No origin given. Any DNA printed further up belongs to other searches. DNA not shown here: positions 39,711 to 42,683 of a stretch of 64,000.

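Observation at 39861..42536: Unusual 891-aa architecture: tandem PPDK_N-like ATP-grasp modules, swivel His domain and MazG/HisE-like NTP pyrophosphohydrolase, with no PEP-utilizer TIM barrel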

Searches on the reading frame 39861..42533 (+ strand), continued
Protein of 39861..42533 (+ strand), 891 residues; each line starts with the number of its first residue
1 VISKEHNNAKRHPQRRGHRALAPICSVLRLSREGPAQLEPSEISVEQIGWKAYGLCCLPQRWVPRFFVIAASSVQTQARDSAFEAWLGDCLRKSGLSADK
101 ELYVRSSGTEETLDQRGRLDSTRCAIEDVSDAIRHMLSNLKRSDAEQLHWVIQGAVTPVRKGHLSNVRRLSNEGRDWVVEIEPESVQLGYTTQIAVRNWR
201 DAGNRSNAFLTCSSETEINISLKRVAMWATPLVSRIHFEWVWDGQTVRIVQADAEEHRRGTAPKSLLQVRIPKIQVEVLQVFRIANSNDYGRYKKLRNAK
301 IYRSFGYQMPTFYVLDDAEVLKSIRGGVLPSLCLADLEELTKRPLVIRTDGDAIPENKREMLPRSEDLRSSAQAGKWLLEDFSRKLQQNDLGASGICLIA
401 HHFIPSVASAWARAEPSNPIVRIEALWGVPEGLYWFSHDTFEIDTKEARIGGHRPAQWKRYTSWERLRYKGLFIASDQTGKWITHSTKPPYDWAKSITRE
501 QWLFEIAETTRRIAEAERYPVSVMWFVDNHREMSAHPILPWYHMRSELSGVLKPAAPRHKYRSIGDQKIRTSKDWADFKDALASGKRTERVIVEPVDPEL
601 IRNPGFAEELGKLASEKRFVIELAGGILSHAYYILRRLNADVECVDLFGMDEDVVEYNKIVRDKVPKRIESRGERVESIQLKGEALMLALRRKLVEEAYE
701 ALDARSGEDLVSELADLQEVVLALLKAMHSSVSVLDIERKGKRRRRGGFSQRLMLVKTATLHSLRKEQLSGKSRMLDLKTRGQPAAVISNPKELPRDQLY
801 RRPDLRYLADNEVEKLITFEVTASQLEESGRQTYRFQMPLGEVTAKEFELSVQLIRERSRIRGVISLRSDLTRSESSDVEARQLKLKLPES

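Call 34: fold_search(model_id=the predicted structure, library=pdb)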
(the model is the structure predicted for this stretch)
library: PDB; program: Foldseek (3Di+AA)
matches with E <= 10: 547; with E <= 0.001: 13
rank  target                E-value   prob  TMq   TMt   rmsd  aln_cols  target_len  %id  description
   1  5hv3                  5.8e-09  1.00  0.20  0.21   6.3       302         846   14  Rifampin phosphotransferase G527Y mutant in complex with AMPPNP from Listeria monocytogenes (released 2016-03-30)
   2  5hv2                  1.2e-08  1.00  0.23  0.24   6.7       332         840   11  Rifampin phosphotransferase G527Y mutant from Listeria monocytogenes (released 2016-03-30)
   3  5hv1                  2.4e-08  1.00  0.23  0.24   7.2       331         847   12  Rifampin phosphotransferase in complex with AMPPNP and rifampin from Listeria monocytogenes (released 2016-03-30)
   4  5hv6_A                3.5e-08  1.00  0.18  0.45   5.7       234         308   16  The ATP binding domain of rifampin phosphotransferase from Listeria monocytogenes (released 2016-03-30)
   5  9goj                  4.3e-08  1.00  0.22  0.54   6.0       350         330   10  Crystal structure of HpeI from Rhodococcus rhodochrous GD02 (released 2025-05-21)
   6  5hv6_B                8.7e-08  1.00  0.19  0.51   7.6       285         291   14  The ATP binding domain of rifampin phosphotransferase from Listeria monocytogenes (released 2016-03-30)
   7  5fbs                  2.1e-07  1.00  0.22  0.25   6.1       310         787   12  Crystal structure of rifampin phosphotransferase RPH-Lm from Listeria monocytogenes in complex with ADP and magnesium (released 2016-01-13)
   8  6dgi_A                1.0e-04  1.00  0.13  0.31  12.5       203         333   10  The crystal structure of D-alanyl-alanine synthetase A from Vibrio cholerae O1 biovar eltor str. N16961 (released 2018-05-30)
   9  5fbt                  1.7e-04  1.00  0.15  0.17  10.3       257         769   13  Crystal structure of rifampin phosphotransferase RPH-Lm from Listeria monocytogenes in complex with rifampin (released 2015-12-30)
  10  4c5a_B                1.9e-04  1.00  0.13  0.32   6.4       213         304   11  The X-ray crystal structures of D-alanyl-D-alanine ligase in complex ADP and D-cycloserine phosphate (released 2015-01-21)
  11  1kbl                  2.5e-04  0.99  0.18  0.18  11.7       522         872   11  PYRUVATE PHOSPHATE DIKINASE (released 2002-01-30)
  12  6hxi_C                3.3e-04  0.82  0.11  0.21  20.6       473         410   10  Structure of ATP citrate lyase from Methanothrix soehngenii in complex with citrate and coenzyme A (released 2019-04-10)
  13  1iow                  5.7e-04  1.00  0.13  0.32   6.6       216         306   13  COMPLEX OF Y216F D-ALA:D-ALA LIGASE WITH ADP AND A PHOSPHORYL PHOSPHINATE (released 1997-02-12)
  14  4zqi_A                1.0e-03  1.00  0.13  0.35   6.5       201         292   12  Crystal structure of Apo D-alanine-D-alanine ligase(DDL) from Yersinia pestis (released 2016-01-13)
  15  6znw_A                1.0e-03  0.25  0.06  0.12  21.9       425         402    9  Methanosaeta concilii ATP citrate lyase (D541A mutant) in complex with (3S)-citryl-CoA. (released 2021-07-14)
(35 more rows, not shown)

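Call 35: search_protein_families(library=pfam, alignment_id=A1, max_evalue=1)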
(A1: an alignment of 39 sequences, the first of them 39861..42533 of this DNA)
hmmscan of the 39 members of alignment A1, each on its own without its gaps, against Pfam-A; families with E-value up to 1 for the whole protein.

A. member 1, window:39861-42533:+ (891 aa): 2 families
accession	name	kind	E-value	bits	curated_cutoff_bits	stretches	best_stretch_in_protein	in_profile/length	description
PF01503.22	PRA-PH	-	0.023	15.5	21.3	1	689-728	29-71/86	Phosphoribosyl-ATP pyrophosphohydrolase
PF22236.2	TEBP_OB2-like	-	0.033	14.7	27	1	216-261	30-74/100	Telomere end-binding protein alpha subunit OB2 domain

B. families by the number of members that match (of 39 scanned): 22 families
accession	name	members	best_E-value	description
PF01503.22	PRA-PH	19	0.00078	Phosphoribosyl-ATP pyrophosphohydrolase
PF01326.24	PPDK_N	6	0.0018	Pyruvate phosphate dikinase, AMP/ATP-binding domain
PF12643.12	MazG-like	4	0.022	MazG-like family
PF24370.1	DUF7526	3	0.021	Family of unknown function (DUF7526)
PF19564.4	DUF6086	3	0.037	Family of unknown function (DUF6086)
PF22236.2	TEBP_OB2-like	2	0.033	Telomere end-binding protein alpha subunit OB2 domain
PF03819.22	MazG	2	0.07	MazG nucleotide pyrophosphohydrolase domain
PF03377.19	TAL_effector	1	0.031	TAL effector repeat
PF22610.1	CovS-like_HAMP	1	0.032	Histidine kinase, HAMP domain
PF05565.16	Sipho_Gp157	1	0.052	Siphovirus Gp157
PF02065.24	Melibiase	1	0.09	Melibiase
PF00754.31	F5_F8_type_C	1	0.097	F5/8 type C domain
PF07865.16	DUF1652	1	0.12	Protein of unknown function (DUF1652)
PF08818.16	DUF1801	1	0.14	Domain of unknown function (DU1801)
PF19121.6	DUF5805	1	0.17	Family of unknown function (DUF5805)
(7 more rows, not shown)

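Call 39: find_related_loci(query=A1, collection=genome_contigs, flank=7000)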
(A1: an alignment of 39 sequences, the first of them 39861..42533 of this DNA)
Query A1 (891 aa) in genome_contigs; peptide patterns used: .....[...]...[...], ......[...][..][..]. (x = any residue, [..] = any of these).
113 stretches matched a pattern; 72 encode a relative of the query (tblastn E <= 1e-3); 72 distinct loci.
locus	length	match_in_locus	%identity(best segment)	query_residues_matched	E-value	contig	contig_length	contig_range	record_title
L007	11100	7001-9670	76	1-891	0e+0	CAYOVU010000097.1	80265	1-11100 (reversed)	MAG TPA_asm: uncultured Acidobacteriaceae bacterium isolate binchicken_co344_337 genome assembly, contig: k141_2400113,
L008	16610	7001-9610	79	21-890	0e+0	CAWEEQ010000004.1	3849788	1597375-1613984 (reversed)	MAG: uncultured delta proteobacterium isolate MFD01138.bin.1.15 genome assembly, contig: contig_9436, whole genome shotg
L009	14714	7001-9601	52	19-890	0e+0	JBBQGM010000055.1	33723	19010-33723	MAG: Pyrinomonadales bacterium isolate Co_metawrap_963 Cmw_963_k141_6314500_length_33723_cov_16.9295, whole genome shotg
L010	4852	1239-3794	51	14-868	0e+0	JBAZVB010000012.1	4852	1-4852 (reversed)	MAG: Patescibacteria group bacterium isolate SO_2017_GW1_242 NODE_67397_length_4852_cov_4.496085_OW334_2017, whole genom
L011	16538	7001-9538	50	20-867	0e+0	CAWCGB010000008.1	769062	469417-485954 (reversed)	MAG: uncultured delta proteobacterium isolate MFD01231.bin.2.77 genome assembly, contig: contig_5126, whole genome shotg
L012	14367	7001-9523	50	8-853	0e+0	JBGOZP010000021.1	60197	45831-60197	MAG: Terriglobia bacterium isolate OBJ_0618_130150_15 k141_398863_length_60197_cov_14.9976, whole genome shotgun sequenc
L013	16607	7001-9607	48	7-891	0e+0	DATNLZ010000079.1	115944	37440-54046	MAG TPA_asm: Candidatus Dormiibacterota bacterium isolate SMAG_U11465 k141_372725, whole genome shotgun sequence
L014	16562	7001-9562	49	9-868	0e+0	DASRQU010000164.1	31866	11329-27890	MAG TPA_asm: Candidatus Acidiferrales bacterium isolate SMAG_U4315 k141_1192349, whole genome shotgun sequence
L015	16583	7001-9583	50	3-868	0e+0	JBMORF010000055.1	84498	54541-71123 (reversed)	MAG: Thermodesulfobacteriota bacterium isolate Betzabe_MAG173 MAG173_55, whole genome shotgun sequence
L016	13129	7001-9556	49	20-873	0e+0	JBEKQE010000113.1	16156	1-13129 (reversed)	MAG: Syntrophobacteraceae bacterium isolate SPRUCE 480 SPRUCE_480_113, whole genome shotgun sequence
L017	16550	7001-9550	47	14-868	0e+0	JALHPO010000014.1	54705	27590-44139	MAG: Nitrospira sp. isolate bin.260 c_000000003032, whole genome shotgun sequence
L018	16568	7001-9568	48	2-865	0e+0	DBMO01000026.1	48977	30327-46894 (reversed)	MAG TPA_asm: Desulfarculales bacterium UBA696 UBA696_contig_1016, whole genome shotgun sequence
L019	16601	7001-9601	51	19-890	0e+0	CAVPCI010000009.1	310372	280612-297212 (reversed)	MAG: uncultured Acidobacteriota bacterium isolate MFD10064.bin.1.97 genome assembly, contig: contig_25672, whole genome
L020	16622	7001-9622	48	10-875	0e+0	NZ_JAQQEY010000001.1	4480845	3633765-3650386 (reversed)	Paraburkholderia sediminicola strain RL17-342-BIF-A 1, whole genome shotgun sequence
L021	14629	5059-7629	45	9-868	0e+0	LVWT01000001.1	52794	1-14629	MAG: Nitrospira sp. SG-bin2 contig10101, whole genome shotgun sequence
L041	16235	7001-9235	37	10-764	2e-148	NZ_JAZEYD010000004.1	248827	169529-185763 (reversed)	Acinetobacter sp. 161(2023) strain Acinetobacter161 4, whole genome shotgun sequence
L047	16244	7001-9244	35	38-772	3e-131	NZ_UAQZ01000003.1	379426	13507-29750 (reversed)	Burkholderia cenocepacia strain NCTC13227, whole genome shotgun sequence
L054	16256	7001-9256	34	19-760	2e-125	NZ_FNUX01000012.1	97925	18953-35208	Nitrosomonas ureae strain Nm13, whole genome shotgun sequence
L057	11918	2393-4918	31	21-861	1e-116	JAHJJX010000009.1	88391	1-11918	MAG: bacterium isolate Modern_marine_rock_biofilm.mb.55 Modern_marine_rock.mb.55_k141_93867, whole genome shotgun sequen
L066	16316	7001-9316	30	23-789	2e-105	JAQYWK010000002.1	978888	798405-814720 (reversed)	MAG: Desulfovibrio sp. isolate Glu_egg_str_bin110 NODE_2_length_978888_cov_4.634277, whole genome shotgun sequence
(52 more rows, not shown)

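Call 44: search_dna_similar(query=window:39861-42533:+, collection=plasmids, mode=protein, max_rows=15)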
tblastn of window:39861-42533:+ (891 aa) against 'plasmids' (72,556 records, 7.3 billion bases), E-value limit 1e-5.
Records with a match: 1; places in all: 1; records where one place covers at least 80% of the query: 0.
Best place of each record, by identity: <60% 1.
By first word of the organism name: Caulobacter 1.
By predicted mobility (MOB-suite, as given by PLSDB): non-mobilizable 1.
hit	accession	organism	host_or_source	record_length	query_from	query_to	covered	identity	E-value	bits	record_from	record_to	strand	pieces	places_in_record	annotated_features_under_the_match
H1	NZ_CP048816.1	Caulobacter rhizosphaerae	cell culture,soil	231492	42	725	77%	23.7%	3e-27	127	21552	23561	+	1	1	nucleoside triphosphate pyrophosphohydrolase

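Call 45: search_dna_similar(query=window:39861-42533:+, collection=phages, mode=protein, max_rows=15)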
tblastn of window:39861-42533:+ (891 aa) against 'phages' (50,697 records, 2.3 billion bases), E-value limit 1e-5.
No match.

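Call 46: get_annotated_region(hit=H1, flank=8000)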
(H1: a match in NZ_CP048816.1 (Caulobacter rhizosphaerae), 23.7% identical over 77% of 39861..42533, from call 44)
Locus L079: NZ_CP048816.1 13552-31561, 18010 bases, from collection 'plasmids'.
description: Caulobacter rhizosphaerae strain KCTC 52515 plasmid unnamed
organism: Caulobacter rhizosphaerae (NCBI taxid 2010972)
taxonomy: Bacteria; Pseudomonadota; Alphaproteobacteria; Caulobacterales; Caulobacteraceae; Caulobacter; Caulobacter rhizosphaerae
host: -; source: cell culture,soil; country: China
typing (MOB-suite, as given by PLSDB): non-mobilizable; replicon rep_cluster_1122; mating-pair formation MPF_T
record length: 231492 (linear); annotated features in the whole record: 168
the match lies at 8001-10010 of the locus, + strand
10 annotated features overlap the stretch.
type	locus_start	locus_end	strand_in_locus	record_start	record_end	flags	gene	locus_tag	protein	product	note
CDS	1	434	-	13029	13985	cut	-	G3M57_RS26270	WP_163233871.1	FecR domain-containing protein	-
CDS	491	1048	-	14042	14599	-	-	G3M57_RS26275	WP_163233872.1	RNA polymerase sigma factor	GO:0006352 - DNA-templated transcription initiation [Evidence IEA]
CDS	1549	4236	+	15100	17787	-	-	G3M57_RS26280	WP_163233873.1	TonB-dependent receptor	-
CDS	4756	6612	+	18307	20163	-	-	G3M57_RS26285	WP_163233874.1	class I SAM-dependent methyltransferase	-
CDS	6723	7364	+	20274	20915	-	-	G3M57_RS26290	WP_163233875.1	hypothetical protein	-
CDS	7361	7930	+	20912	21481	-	-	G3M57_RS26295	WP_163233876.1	hypothetical protein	-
CDS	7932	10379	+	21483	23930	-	-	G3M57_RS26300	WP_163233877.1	nucleoside triphosphate pyrophosphohydrolase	-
CDS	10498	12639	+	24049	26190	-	-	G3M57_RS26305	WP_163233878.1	GNAT family N-acetyltransferase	-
CDS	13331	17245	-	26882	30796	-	-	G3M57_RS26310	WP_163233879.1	hypothetical protein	-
CDS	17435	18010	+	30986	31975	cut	-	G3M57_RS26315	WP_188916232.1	hypothetical protein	-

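Call 51: search_protein_families(library=pfam, proteins=[L003:5922-6572:+, L006:6547-7194:+, L079:6723-7361:+, L079:7361-7927:+, L079:4756-6609:+, L079:7932-10376:+], max_evalue=1)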
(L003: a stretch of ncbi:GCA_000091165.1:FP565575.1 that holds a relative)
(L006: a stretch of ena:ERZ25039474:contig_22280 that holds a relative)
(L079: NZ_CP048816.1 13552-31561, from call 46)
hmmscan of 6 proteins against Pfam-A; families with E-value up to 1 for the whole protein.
L003:5922-6572:+ (217 aa): 2 families
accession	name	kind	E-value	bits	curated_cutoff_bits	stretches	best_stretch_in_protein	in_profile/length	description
PF01230.28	HIT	-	0.00029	21.9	21.5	1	21-108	9-94/98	HIT domain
PF04677.20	CwfJ_C_1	-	0.0037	17.6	21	1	26-87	35-95/122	Protein similar to CwfJ C-terminus 1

L006:6547-7194:+ (216 aa): 3 families
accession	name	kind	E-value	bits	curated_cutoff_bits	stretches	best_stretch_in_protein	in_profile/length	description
PF01230.28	HIT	-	5.4e-06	27.4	21.5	1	20-110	6-94/98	HIT domain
PF04677.20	CwfJ_C_1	-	2.4e-05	24.7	21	1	28-115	35-113/122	Protein similar to CwfJ C-terminus 1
PF11969.13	DcpS_C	-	0.00035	21.4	24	1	20-110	14-101/114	Scavenger mRNA decapping enzyme C-term binding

L079:6723-7361:+ (213 aa): 1 family
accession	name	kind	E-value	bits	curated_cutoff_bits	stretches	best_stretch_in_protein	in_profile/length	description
PF12411.13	Choline_sulf_C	-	0.055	13.7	27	1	170-191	6-29/53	Choline sulfatase enzyme C terminal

L079:7361-7927:+ (189 aa): 1 family
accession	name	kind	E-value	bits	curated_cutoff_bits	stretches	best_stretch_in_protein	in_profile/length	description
PF14023.12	Bestrophin-like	-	0.0049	16.9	32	1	93-155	5-67/232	Bestrophin-like domain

L079:4756-6609:+ (618 aa): 0 families

L079:7932-10376:+ (815 aa): 1 family
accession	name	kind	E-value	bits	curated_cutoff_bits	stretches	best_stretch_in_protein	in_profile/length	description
PF01503.22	PRA-PH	-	0.0003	21.6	21.3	1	638-708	13-83/86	Phosphoribosyl-ATP pyrophosphohydrolase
